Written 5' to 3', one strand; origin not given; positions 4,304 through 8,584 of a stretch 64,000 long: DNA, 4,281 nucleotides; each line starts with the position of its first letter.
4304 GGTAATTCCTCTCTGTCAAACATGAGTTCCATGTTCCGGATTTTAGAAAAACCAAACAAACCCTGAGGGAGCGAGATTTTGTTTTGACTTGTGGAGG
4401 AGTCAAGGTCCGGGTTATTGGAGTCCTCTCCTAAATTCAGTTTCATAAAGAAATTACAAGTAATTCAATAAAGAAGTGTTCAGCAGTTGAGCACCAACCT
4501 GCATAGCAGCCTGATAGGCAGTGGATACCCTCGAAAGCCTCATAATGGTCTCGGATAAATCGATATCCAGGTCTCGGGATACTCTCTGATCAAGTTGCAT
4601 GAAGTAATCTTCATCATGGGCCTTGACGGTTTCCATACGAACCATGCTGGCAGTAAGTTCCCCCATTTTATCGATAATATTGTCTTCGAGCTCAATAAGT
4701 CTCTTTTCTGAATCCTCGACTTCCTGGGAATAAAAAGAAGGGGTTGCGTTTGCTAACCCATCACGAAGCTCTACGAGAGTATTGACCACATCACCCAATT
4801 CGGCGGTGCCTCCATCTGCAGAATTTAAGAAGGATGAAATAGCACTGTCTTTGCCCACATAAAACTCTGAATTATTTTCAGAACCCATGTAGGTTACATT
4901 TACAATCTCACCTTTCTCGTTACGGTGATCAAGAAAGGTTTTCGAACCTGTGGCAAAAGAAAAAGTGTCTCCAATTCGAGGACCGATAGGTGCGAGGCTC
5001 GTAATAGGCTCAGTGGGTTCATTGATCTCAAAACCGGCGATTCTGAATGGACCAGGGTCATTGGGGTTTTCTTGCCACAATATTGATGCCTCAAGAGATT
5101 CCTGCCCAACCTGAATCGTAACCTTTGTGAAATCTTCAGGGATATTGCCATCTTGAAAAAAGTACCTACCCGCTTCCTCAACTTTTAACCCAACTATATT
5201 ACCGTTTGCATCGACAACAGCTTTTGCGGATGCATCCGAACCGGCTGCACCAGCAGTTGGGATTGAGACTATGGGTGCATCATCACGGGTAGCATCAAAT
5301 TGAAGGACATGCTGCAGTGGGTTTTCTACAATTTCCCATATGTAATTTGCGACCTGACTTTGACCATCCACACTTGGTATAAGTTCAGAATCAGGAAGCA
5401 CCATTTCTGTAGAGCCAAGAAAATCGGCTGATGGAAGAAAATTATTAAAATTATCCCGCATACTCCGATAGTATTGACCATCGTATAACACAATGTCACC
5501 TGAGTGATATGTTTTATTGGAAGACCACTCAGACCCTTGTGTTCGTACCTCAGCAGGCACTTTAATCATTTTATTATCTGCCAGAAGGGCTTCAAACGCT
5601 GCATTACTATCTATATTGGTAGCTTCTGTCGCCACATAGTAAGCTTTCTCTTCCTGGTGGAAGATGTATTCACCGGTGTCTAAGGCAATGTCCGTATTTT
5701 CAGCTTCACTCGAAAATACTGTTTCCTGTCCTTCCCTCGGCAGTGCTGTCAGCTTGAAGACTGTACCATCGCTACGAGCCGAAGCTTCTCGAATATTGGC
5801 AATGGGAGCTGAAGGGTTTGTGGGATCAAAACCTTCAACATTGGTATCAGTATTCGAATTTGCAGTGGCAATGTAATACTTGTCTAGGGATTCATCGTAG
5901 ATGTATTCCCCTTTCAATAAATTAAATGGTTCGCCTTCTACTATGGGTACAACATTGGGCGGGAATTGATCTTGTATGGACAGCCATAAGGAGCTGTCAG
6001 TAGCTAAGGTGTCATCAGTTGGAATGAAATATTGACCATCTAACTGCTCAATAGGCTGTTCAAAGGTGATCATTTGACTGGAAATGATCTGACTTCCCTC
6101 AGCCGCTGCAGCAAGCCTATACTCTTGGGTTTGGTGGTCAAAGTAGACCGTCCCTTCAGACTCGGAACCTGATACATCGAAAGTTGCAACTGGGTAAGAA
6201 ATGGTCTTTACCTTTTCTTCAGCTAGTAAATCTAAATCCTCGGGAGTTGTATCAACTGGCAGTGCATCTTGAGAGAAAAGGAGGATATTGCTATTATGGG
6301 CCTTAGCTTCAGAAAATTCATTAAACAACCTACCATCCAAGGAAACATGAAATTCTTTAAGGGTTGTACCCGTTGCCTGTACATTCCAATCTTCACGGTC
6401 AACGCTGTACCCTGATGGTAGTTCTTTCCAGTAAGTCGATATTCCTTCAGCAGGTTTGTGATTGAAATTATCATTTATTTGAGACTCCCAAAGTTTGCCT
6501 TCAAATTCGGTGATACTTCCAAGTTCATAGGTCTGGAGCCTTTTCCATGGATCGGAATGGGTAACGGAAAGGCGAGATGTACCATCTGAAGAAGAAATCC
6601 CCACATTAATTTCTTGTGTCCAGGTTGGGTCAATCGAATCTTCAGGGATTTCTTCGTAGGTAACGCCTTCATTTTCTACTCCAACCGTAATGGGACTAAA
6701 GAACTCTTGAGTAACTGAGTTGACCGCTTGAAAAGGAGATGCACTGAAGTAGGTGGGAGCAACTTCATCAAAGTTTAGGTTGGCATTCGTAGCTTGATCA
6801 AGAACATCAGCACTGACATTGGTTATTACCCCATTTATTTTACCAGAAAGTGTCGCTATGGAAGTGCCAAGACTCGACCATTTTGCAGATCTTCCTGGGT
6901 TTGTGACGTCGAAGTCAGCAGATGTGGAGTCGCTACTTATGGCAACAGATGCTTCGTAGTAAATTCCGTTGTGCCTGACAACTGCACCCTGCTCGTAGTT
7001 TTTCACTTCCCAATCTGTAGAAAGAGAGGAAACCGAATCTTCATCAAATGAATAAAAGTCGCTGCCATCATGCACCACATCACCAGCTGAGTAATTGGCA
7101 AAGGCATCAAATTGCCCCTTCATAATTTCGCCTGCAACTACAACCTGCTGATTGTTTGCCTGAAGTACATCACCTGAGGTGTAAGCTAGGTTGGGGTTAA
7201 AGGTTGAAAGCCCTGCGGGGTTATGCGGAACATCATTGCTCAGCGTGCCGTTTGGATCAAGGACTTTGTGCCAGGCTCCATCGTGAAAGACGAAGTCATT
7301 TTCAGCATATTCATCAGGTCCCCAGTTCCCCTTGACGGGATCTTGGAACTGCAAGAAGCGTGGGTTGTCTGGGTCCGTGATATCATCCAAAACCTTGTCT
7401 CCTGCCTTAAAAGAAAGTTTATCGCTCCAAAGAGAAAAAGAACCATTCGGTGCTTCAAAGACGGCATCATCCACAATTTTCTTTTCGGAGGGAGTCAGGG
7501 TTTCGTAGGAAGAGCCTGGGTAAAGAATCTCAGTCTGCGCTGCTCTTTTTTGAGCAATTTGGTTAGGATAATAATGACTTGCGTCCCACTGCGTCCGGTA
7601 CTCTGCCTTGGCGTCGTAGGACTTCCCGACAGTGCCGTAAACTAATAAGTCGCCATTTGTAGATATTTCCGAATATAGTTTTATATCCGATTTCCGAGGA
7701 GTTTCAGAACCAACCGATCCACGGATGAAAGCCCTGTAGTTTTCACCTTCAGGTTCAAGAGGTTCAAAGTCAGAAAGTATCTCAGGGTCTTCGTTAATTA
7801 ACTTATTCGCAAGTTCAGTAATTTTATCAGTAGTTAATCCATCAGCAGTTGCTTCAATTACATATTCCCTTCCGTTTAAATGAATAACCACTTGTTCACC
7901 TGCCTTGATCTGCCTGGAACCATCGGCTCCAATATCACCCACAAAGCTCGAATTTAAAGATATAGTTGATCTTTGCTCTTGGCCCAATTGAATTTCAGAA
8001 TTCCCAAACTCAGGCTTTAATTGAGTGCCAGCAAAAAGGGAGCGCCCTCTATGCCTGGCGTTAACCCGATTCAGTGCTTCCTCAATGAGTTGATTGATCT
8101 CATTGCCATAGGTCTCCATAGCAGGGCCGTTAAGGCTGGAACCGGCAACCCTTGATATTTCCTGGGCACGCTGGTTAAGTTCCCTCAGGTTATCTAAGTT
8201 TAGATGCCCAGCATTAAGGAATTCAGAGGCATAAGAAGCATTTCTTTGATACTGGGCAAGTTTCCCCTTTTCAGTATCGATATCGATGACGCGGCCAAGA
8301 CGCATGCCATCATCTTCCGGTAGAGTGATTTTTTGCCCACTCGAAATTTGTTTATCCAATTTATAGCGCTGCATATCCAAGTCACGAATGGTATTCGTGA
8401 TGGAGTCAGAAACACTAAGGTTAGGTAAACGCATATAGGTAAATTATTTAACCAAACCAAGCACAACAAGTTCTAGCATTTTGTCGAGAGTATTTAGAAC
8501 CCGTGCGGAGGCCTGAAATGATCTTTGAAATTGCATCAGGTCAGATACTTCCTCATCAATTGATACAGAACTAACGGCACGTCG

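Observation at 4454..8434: FlgL (HAP3) expanded to 1326 aa by an insert of about 1050 residues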

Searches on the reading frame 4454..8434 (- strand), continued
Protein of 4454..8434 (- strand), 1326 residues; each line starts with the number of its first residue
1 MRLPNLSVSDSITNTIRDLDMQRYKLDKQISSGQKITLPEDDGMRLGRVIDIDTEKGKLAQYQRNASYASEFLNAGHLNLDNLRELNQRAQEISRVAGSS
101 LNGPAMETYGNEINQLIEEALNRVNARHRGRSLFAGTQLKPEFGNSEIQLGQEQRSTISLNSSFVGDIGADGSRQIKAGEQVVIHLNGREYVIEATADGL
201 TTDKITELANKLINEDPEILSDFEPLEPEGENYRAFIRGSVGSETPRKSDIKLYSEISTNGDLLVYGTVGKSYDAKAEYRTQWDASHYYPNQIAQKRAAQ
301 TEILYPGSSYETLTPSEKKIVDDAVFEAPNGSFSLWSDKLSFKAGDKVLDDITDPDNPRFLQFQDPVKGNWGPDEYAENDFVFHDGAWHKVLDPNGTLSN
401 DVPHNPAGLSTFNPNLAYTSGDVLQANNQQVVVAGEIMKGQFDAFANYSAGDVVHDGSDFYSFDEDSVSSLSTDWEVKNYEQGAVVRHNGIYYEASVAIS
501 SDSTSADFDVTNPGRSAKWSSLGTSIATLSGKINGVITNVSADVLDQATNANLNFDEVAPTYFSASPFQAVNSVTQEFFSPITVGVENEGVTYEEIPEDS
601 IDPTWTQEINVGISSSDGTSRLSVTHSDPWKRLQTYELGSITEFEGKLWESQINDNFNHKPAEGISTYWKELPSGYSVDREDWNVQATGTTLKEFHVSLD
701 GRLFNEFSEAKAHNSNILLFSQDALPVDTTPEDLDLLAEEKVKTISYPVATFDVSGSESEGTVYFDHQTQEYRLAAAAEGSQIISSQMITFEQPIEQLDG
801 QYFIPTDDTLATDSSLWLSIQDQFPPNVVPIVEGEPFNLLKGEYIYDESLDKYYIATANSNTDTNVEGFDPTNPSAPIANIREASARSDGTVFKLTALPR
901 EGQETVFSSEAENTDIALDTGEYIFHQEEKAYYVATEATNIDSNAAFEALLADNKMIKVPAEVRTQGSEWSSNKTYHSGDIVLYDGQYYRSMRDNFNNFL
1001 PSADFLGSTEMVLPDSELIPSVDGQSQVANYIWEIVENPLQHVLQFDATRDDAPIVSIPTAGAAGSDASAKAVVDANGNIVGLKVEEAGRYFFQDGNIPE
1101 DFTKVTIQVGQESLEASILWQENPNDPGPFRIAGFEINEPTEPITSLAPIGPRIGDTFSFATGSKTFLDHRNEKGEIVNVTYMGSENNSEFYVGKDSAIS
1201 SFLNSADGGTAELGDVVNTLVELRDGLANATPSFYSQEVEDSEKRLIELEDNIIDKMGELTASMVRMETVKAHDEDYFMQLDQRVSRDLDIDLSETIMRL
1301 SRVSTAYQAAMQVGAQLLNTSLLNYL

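Call 76: search_solved_structures(query=A1, max_evalue=1, show_alignments=0)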
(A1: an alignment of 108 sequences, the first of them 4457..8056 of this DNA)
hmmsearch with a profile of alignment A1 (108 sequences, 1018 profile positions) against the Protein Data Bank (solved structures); distinct sequences matched with E-value up to 1: 9.
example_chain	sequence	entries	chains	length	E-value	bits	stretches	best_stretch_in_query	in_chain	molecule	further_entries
9gsx_A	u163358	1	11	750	1e-05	26.9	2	970-1018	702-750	Flagellin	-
9go6_L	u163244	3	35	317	2.5e-05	25.7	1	1-141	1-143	Flagellar hook-associated protein | Flagellar hook-associated protein 3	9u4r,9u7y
10pl_Ba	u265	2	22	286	0.0082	17.3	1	5-127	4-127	Flagellin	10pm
1ed7_A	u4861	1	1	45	0.012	16.7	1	656-680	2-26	CHITINASE A1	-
4ny2_A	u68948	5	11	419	0.054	14.6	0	653-682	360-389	Deacetylase DA1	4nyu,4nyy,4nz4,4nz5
4nz1_A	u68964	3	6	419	0.054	14.6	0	653-682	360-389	Deacetylase DA1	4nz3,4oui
7b5h_AE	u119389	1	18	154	0.083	14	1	352-400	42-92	All3316 protein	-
8ip8_ib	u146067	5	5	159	0.93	10.5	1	369-417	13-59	40S ribosomal protein uS17 | Small ribosomal subunit protein uS17 N-terminal domain-containing protein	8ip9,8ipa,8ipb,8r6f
8jiw_BL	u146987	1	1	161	0.99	10.4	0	373-451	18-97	40S ribosomal protein S11 N-terminal domain-containing protein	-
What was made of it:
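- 4454..8434 (-): flgL (HAP3) ORF, 1326 aa plus stop codon. The family profile hits Salmonella FlgL 9go6_L and the 750-aa, 11-copy chain of the Campylobacter junction structure 9gsx (call 76).
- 4457..4804 (-): FlgL residues 1211-1326: C-terminal D1/D0 helices. The family profile matches residues 702-750 of 9gsx_A (call 76).
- On FlgL / HAP3 (NCBIfam TIGR02550): The family profile matches residues 702-750 of the 11-copy 750-aa chain of the Campylobacter junction 9gsx (call 76).
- The family profile matches the FlgL chains of the solved Salmonella and Campylobacter junctions at the N- and C-termini (call 76).
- Tried and rejected: Family-profile search of the PDB (call 76).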

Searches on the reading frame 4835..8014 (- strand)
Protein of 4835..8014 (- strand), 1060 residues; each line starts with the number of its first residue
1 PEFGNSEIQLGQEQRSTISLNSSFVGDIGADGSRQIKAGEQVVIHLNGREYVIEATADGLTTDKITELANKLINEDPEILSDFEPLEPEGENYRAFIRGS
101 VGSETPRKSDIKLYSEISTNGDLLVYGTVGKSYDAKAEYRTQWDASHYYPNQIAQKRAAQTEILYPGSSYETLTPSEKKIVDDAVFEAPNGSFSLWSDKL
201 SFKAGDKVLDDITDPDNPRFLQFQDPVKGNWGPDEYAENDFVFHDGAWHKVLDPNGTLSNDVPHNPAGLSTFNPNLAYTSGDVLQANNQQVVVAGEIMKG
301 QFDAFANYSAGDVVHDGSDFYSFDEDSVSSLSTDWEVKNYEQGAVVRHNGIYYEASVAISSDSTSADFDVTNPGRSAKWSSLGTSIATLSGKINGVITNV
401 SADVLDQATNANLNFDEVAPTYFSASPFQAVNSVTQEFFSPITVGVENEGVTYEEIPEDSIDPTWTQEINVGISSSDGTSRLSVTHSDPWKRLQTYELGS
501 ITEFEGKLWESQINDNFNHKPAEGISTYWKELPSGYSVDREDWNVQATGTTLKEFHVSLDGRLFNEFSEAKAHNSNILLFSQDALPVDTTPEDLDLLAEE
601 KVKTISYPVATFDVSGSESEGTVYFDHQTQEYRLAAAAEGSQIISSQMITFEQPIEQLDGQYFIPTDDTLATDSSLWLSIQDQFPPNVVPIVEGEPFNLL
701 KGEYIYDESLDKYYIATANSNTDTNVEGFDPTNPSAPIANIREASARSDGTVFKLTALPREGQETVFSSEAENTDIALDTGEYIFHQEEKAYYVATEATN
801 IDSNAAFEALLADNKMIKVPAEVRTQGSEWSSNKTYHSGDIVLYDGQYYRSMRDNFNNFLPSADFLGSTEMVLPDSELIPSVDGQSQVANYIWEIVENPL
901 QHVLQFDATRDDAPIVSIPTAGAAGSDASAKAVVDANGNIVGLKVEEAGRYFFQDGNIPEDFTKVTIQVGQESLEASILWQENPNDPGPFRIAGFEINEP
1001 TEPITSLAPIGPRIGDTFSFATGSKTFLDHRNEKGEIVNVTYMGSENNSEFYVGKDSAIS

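Call 32: search_protein_representatives(protein=window:4835-8014:-)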
Query: 1060 residues. Proteins with E-value up to 0.001 (for the whole library): 110; up to 1e-10: 61; up to 1e-30: 24. The best 110 are listed.
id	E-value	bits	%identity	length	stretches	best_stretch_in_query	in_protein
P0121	1.5e-276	936.9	65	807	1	373-1060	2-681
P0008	8.4e-186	636.5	47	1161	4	753-1060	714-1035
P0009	3.6e-182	624.5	48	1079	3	746-1060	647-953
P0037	4.6e-151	521.5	40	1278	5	694-1060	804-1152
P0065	5.1e-131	455.1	39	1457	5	825-1060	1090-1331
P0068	2.5e-129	449.6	36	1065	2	460-1060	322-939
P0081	2.1e-126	439.9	38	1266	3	461-1001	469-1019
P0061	5.3e-123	428.6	38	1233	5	823-1060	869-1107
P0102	5.9e-109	382.1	40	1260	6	841-1060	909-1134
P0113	4.8e-101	355.9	41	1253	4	819-1060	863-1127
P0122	5.1e-91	322.7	38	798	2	705-1060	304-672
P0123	7.2e-75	269.2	38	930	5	819-1060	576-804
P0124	1.6e-68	248.2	40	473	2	464-682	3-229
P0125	4.5e-66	240.1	42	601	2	824-1059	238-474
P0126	9.9e-61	222.5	38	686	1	468-954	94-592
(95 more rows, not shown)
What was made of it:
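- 4805..8014 (-): FlgL residues 141-1210: outer insert, 117.5 kDa, pI 4.2. It is restricted to one protein family: 110 clusters at E<=1e-3 among 1.84 billion representatives (call 32).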

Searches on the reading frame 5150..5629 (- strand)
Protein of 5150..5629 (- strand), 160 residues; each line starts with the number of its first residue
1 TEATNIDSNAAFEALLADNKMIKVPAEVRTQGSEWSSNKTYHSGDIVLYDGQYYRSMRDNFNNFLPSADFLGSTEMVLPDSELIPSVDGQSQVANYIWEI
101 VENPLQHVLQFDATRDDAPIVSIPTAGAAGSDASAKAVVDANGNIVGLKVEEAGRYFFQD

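Call 14: search_protein_families(library=pfam, proteins=[window:5150-5629:-], max_evalue=1)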
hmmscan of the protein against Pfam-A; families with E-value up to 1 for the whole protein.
seq(160 aa): 2 families
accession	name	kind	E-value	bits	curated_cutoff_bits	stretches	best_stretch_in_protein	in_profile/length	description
PF02839.19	CBM_5_12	-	6.3e-06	26.6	26.2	1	34-55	1-22/44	Carbohydrate-binding module family 5/12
PF00465.25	Fe-ADH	-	0.093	12.8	31.3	1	97-141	99-145/168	Iron-containing alcohol dehydrogenase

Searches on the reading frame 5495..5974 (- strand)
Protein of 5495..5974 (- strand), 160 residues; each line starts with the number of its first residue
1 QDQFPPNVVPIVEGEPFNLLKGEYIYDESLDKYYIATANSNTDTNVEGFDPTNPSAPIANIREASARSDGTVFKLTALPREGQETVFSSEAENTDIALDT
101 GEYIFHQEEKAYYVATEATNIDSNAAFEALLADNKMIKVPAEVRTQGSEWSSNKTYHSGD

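Call 14: search_protein_families(library=pfam, proteins=[window:5495-5974:-], max_evalue=1)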
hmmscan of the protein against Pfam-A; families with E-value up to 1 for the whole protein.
seq(160 aa): 2 families
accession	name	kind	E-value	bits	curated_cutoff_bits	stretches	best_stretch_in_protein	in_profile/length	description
PF10385.14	RNA_pol_Rpb2_45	-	0.029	14.8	28.2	0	31-45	22-36/66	RNA polymerase beta subunit external 1 domain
PF18076.6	FGAR-AT_N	-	0.052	14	26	1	73-137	38-102/115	Formylglycinamide ribonucleotide amidotransferase N-terminal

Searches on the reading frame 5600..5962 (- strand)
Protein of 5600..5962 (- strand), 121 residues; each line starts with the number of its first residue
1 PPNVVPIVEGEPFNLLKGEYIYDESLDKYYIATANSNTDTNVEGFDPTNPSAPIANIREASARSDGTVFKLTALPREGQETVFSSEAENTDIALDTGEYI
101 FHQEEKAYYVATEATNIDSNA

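Call 75: search_protein_families(library=pfam, proteins=[window:5600-5962:-], max_evalue=1)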
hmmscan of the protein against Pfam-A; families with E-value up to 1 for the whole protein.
window:5600-5962:- (121 aa): 1 family
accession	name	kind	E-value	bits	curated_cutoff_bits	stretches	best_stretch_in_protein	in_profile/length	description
PF10385.14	RNA_pol_Rpb2_45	-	0.069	13.6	28.2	0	27-41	22-36/66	RNA polymerase beta subunit external 1 domain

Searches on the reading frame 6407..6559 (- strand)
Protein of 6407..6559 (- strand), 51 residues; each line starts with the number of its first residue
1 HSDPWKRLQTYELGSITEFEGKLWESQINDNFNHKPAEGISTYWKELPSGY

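Call 49: search_solved_structures(query=A2, max_evalue=10, show_alignments=5)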
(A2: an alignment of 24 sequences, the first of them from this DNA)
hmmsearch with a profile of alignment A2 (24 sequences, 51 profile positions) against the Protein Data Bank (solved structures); distinct sequences matched with E-value up to 10: 16.
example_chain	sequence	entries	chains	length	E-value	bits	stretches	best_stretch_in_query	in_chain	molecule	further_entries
4ny2_A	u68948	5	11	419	0.00055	22.9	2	4-24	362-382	Deacetylase DA1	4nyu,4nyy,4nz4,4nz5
4nz1_A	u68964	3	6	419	0.00055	22.9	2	4-24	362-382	Deacetylase DA1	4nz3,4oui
7b5h_AE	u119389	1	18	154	0.0042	20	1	5-31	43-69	All3316 protein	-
2rts_A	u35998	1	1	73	0.0079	19.2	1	10-27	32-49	chitinase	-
3wx7_A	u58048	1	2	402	0.043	16.8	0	3-24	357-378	Chitin oligosaccharide deacetylase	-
8yh4_A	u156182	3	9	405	0.078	16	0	5-30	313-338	NodB homology domain-containing protein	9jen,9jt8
9jt0_A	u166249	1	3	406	0.078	16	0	5-30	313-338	NodB homology domain-containing protein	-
9x9r_A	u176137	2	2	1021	0.081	15.9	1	12-47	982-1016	Chitodextrinase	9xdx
9jeo_A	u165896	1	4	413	0.081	15.9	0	5-30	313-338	NodB homology domain-containing protein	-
8yfp_A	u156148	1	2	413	0.082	15.9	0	5-30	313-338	NodB homology domain-containing protein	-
1ed7_A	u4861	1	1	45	0.22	14.5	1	5-26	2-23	CHITINASE A1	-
8b7p_AAA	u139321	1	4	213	0.36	13.9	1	9-34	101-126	Endo-beta-1,4-glucanase D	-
4ps4_H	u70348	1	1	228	0.48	13.5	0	31-40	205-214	M1295 HEAVY CHAIN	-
9yok_D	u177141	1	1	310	0.48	13.4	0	31-40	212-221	Fab-14 heavy chain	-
7kqy_A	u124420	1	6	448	1.5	11.9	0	31-40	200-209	Heavy-Chain only Human Antibodies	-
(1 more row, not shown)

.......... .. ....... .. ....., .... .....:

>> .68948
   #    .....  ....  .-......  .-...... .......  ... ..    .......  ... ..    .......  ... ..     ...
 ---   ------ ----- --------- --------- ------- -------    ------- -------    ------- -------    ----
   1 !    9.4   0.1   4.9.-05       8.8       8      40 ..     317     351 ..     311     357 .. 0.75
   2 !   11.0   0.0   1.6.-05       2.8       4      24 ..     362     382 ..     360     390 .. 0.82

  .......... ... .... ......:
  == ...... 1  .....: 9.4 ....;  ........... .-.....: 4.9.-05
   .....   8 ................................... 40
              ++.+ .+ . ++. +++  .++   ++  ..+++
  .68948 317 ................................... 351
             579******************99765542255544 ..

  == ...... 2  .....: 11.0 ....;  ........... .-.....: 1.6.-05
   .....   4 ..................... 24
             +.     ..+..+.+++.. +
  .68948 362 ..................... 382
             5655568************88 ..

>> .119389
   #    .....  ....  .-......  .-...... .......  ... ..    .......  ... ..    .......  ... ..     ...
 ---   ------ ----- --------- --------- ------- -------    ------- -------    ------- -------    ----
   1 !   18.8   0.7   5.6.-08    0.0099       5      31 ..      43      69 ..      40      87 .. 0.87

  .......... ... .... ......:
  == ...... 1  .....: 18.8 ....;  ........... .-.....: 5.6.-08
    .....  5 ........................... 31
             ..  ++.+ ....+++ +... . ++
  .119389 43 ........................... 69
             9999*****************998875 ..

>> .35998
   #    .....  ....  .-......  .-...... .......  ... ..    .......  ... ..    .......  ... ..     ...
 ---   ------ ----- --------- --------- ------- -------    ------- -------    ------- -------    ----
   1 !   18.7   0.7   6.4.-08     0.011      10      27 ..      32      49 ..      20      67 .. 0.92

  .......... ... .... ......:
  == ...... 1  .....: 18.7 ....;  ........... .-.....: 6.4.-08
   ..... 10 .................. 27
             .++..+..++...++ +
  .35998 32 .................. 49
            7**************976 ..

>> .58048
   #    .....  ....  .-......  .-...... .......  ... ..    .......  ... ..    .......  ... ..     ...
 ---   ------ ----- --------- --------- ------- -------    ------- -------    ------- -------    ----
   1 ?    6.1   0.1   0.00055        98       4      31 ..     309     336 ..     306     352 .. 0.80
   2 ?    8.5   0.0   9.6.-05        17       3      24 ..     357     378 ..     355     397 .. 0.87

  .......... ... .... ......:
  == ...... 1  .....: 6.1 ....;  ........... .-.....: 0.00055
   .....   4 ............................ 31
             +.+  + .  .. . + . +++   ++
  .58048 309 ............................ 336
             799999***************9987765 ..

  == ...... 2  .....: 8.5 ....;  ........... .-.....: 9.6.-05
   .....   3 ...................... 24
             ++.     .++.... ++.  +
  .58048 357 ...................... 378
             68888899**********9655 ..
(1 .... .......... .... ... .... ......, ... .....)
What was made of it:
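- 6413..6550 (-): CBM5/12-like module, residues 629-674, the most conserved module of the family. Its profile matches the CBM12 of Vibrio chitin oligosaccharide deacetylase, chitinase chitin-binding domains and All3316 (call 49).
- On CBM5/12 (Pfam PF02839): In the HMM alignment to the Vibrio CBM12, the Trp of 'DWAP' falls in an insertion relative to the FlgL module profile (call 49).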

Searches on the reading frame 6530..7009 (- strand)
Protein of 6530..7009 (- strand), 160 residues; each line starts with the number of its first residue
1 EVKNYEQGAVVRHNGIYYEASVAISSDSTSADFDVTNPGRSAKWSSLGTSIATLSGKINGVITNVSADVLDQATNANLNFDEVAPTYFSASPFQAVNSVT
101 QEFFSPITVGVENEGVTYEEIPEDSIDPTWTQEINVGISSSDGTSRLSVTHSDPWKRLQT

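Call 14: search_protein_families(library=pfam, proteins=[window:6530-7009:-], max_evalue=1)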
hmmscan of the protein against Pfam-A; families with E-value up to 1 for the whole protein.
seq(160 aa): 2 families
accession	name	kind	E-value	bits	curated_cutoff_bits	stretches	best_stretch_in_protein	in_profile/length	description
PF02839.19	CBM_5_12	-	0.0017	18.8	26.2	1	3-26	6-29/44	Carbohydrate-binding module family 5/12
PF02288.20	Dehydratase_MU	-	0.3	11.4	27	1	99-127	12-41/110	Dehydratase medium subunit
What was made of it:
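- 6863..7012 (-): CBM5/12-like module, residues 475-524. Pfam CBM_5_12 best stretch at 478-501 (call 14).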

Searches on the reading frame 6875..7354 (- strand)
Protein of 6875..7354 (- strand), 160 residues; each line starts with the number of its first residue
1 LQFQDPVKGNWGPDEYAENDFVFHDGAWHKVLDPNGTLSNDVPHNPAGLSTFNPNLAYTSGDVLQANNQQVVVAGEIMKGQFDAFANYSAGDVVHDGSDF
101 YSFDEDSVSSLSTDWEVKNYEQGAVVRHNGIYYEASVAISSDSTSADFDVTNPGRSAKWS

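Call 14: search_protein_families(library=pfam, proteins=[window:6875-7354:-], max_evalue=1)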
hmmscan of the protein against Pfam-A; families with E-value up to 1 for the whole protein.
seq(160 aa): 5 families
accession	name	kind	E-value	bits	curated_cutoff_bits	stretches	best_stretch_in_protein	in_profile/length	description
PF02839.19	CBM_5_12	-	1.3e-07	32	26.2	1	118-141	6-29/44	Carbohydrate-binding module family 5/12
PF10922.13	T7-like_gp12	-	0.039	14.7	22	1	94-122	52-80/85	Bacteriophage T7-like, gene 1.2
PF07383.17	DUF1496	-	0.16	12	20.2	0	116-132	16-32/53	Protein of unknown function (DUF1496)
PF03100.22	CcmE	-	0.17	12.7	24.6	0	119-152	15-48/99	CcmE domain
PF10271.14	Tmp39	-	0.31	10.4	28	0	115-142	317-349/422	Putative transmembrane protein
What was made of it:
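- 7025..7096 (-): Partial CBM5/12-like module, residues about 447-470. Contributes to the 32-bit CBM_5_12 score of fragment 361-520 (call 14).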
